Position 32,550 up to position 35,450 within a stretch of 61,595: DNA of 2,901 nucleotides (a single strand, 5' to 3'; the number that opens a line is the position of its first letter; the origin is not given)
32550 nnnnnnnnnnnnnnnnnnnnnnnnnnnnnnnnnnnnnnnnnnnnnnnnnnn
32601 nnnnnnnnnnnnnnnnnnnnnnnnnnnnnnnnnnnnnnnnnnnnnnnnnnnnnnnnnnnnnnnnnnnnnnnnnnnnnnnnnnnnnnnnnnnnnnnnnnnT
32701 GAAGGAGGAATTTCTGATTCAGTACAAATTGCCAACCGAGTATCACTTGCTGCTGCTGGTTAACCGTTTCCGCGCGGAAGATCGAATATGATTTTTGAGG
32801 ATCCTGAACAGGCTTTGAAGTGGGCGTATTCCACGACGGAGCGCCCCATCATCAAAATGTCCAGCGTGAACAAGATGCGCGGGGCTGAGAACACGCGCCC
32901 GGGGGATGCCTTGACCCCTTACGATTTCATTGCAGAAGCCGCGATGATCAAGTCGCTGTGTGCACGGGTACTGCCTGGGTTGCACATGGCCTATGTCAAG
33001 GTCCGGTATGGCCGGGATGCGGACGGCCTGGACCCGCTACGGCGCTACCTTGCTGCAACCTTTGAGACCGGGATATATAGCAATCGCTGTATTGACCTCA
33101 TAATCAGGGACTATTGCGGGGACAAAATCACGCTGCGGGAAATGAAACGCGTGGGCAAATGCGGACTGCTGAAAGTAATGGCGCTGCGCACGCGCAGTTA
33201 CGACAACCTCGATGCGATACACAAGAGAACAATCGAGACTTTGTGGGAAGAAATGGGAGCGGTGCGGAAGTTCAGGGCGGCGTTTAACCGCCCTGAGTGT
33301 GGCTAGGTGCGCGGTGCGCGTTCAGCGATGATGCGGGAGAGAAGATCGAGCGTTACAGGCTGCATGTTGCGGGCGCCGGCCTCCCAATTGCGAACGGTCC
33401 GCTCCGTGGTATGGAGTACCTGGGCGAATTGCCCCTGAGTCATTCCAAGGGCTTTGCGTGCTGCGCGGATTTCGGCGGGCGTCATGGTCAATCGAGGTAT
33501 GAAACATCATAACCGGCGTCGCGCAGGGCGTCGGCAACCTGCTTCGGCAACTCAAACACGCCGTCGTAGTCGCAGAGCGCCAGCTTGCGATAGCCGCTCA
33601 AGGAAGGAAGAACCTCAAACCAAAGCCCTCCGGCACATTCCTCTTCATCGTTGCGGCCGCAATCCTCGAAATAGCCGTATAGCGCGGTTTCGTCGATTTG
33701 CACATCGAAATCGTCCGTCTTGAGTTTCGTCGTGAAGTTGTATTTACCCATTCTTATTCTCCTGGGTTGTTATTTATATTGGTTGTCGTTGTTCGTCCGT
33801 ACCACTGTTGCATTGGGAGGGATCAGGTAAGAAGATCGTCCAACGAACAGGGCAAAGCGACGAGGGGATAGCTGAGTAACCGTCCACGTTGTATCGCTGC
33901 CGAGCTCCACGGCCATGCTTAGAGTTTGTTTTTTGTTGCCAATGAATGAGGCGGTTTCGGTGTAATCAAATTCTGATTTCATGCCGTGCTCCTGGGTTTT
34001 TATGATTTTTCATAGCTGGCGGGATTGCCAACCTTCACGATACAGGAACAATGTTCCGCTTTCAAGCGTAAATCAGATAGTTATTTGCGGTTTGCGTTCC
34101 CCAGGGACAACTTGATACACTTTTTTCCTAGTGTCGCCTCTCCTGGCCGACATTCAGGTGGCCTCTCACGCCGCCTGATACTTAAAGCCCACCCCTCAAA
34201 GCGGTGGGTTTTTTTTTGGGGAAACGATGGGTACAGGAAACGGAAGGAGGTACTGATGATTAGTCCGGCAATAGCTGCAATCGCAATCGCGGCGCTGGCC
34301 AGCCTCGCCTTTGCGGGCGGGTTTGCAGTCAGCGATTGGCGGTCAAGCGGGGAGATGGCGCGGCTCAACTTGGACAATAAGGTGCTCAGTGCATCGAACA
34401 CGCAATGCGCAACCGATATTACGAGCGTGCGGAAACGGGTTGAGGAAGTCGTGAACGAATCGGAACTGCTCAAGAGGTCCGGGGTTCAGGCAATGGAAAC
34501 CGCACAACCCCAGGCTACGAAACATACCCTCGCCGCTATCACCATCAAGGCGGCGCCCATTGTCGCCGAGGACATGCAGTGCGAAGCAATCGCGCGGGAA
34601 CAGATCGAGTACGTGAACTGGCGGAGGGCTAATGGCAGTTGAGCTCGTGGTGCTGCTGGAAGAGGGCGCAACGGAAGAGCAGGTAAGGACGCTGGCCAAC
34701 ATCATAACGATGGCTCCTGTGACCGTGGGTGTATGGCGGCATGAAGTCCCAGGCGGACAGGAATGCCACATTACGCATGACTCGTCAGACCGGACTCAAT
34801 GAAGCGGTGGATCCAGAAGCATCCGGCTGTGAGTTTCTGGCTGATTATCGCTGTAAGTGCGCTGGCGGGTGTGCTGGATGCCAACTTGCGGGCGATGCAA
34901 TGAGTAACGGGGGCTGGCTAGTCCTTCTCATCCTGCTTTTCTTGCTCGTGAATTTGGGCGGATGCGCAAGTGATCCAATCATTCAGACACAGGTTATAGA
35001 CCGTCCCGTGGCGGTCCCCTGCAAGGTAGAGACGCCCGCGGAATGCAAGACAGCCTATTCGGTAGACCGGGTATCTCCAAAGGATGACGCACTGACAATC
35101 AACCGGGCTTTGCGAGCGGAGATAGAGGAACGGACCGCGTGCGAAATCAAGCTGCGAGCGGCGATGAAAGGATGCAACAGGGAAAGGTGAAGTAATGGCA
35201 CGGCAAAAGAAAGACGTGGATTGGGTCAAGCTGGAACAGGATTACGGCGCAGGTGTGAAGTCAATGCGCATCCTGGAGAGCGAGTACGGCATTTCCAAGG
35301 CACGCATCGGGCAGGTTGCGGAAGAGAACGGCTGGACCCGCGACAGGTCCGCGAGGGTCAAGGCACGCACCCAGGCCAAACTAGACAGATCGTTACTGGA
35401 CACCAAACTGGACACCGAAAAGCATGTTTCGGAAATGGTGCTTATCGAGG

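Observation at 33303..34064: Opposite-strand three-gene island with anti-defence (acr-aca-like) architecture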

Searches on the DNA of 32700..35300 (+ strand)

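Call 3: search_dna_similar(query=window:32700-35300:+, collection=phages, mode=near, max_rows=30)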
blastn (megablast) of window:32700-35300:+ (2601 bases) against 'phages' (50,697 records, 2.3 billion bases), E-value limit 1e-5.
No match.

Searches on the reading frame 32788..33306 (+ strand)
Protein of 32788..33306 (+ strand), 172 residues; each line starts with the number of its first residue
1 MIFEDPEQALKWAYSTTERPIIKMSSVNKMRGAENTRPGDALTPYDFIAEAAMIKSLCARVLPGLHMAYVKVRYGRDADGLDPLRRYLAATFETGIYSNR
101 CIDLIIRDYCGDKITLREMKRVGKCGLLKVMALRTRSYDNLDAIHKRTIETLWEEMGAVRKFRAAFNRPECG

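Call 4: search_protein_families(library=pfam, proteins=[window:32788-33306:+], max_evalue=1)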
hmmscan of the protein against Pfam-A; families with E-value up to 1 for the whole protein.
window:32788-33306:+ (172 aa): 1 family
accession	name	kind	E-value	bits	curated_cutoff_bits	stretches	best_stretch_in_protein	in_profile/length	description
PF13559.11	DUF4129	-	0.016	15.7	24.8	1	37-90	15-67/69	Domain of unknown function (DUF4129)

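Call 5: search_protein_families(library=phrogs, proteins=[window:32788-33306:+], max_evalue=0.1)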
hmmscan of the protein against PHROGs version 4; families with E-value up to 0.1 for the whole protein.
window:32788-33306:+ (172 aa): 0 families

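Call 7: search_protein_families(library=ncbifam, proteins=[window:32788-33306:+], max_evalue=1)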
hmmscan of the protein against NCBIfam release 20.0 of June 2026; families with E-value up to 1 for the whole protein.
window:32788-33306:+ (172 aa): 0 families

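Call 8: search_protein_families(library=padloc, proteins=[window:32788-33306:+], max_evalue=1)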
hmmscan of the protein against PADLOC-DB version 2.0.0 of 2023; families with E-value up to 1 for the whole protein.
window:32788-33306:+ (172 aa): 0 families

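Call 21: search_solved_structures(query=window:32788-33306:+, max_evalue=10)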
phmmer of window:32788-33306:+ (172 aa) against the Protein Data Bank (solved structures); distinct sequences matched with E-value up to 10: 3.
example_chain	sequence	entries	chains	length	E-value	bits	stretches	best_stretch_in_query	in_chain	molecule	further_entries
6r83_1a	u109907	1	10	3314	0.015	18.5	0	123-171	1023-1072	Hemocyanin subunit 1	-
4yd9_A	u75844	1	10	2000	0.19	15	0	123-171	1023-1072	hemocyanin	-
7vxr_A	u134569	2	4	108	1.6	12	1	63-154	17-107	BPSL1038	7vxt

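Call 76: find_related_loci(query=A5, collection=metagenome_contigs, flank=6000)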
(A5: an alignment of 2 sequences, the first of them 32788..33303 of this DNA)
Query A5 (172 aa) in metagenome_contigs; peptide patterns used: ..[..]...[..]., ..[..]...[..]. (x = any residue, [..] = any of these).
132 stretches matched a pattern; 7 encode a relative of the query (tblastn E <= 1e-3); 7 distinct loci.
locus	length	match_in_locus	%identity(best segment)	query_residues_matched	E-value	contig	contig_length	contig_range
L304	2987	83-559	51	1-156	2e-54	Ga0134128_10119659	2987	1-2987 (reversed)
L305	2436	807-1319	50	1-168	7e-55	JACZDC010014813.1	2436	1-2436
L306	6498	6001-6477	52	1-156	1e-53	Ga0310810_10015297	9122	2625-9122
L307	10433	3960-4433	51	1-156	2e-52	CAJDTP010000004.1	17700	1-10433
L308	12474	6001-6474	51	1-156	2e-52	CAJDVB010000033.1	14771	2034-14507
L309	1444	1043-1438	56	1-130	3e-47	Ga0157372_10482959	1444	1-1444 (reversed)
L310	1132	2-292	52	60-156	1e-31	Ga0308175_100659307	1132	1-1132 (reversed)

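Call 77: find_related_loci(query=A5, collection=viral_contigs, flank=6000)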
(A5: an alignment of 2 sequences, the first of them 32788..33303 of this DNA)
Query A5 (172 aa) in viral_contigs; peptide patterns used: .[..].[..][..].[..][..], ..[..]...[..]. (x = any residue, [..] = any of these).
25 stretches matched a pattern; 5 encode a relative of the query (tblastn E <= 1e-3); 5 distinct loci.
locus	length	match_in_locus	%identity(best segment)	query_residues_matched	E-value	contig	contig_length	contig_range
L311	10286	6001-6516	100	1-172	3e-117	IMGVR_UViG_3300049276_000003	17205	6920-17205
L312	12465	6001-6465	56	1-156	1e-54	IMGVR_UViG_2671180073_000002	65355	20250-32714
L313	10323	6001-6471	47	1-160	4e-46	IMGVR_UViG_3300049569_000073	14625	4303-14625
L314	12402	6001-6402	45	3-156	2e-40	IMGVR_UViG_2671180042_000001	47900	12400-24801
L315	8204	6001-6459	48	1-156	1e-46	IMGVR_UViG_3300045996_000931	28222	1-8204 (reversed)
